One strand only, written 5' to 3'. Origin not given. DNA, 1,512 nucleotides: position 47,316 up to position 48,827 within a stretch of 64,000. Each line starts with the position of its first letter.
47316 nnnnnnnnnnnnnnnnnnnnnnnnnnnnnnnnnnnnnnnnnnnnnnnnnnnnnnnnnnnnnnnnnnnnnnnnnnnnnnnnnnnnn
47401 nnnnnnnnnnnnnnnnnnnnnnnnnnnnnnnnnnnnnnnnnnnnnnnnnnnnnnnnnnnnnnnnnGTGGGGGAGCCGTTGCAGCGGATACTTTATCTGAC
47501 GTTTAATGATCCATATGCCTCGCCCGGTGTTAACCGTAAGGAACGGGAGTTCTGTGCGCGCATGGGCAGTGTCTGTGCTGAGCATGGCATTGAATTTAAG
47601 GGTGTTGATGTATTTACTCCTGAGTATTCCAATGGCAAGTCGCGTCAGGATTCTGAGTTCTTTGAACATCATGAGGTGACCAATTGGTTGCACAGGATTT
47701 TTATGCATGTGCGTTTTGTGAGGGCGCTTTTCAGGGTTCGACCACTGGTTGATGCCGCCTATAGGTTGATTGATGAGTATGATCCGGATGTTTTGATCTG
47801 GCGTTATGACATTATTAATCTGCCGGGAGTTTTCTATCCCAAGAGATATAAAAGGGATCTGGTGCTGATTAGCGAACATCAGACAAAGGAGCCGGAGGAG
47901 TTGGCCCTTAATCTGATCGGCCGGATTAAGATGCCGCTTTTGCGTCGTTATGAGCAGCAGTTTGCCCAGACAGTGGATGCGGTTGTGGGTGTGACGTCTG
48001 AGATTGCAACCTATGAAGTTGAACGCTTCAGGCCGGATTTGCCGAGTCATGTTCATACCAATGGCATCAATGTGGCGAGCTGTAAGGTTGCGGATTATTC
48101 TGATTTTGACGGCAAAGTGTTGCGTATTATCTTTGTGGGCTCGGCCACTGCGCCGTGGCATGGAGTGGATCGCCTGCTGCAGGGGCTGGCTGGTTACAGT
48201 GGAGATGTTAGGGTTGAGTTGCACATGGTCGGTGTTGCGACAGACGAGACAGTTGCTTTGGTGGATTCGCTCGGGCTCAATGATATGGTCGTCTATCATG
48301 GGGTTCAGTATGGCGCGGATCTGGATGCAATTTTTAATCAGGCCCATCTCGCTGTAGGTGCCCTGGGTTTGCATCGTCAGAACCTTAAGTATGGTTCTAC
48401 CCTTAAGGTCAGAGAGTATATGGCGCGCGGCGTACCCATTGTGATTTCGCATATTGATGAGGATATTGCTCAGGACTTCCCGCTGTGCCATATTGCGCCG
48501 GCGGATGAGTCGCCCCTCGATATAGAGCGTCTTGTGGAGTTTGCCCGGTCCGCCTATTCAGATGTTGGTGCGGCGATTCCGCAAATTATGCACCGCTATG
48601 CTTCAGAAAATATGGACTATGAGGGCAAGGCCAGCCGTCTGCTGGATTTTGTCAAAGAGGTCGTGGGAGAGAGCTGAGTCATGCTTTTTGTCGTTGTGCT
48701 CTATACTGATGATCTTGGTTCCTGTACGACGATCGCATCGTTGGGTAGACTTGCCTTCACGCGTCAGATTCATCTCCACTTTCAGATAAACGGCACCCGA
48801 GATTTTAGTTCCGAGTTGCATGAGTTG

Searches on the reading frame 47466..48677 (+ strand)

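Call 28: search_protein_families(library=pfam, proteins=[window:47466-48677:+], max_evalue=0.001)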
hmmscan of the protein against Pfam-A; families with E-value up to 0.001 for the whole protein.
window:47466-48677:+ (403 aa): 4 families
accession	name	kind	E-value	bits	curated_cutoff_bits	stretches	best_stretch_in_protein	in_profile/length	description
PF13692.12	Glyco_trans_1_4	-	5.9e-10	40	27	1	220-331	3-109/142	Glycosyl transferases group 1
PF13439.12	Glyco_transf_4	-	3.9e-07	30.7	28.5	1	47-203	22-168/170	Glycosyltransferase Family 4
PF00534.26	Glycos_transf_1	-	2e-05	24.6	26.4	1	217-329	14-123/172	Glycosyl transferases group 1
PF13579.12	Glyco_trans_4_4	-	0.00012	22.9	29.7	1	47-200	21-158/158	Glycosyl transferase 4-like domain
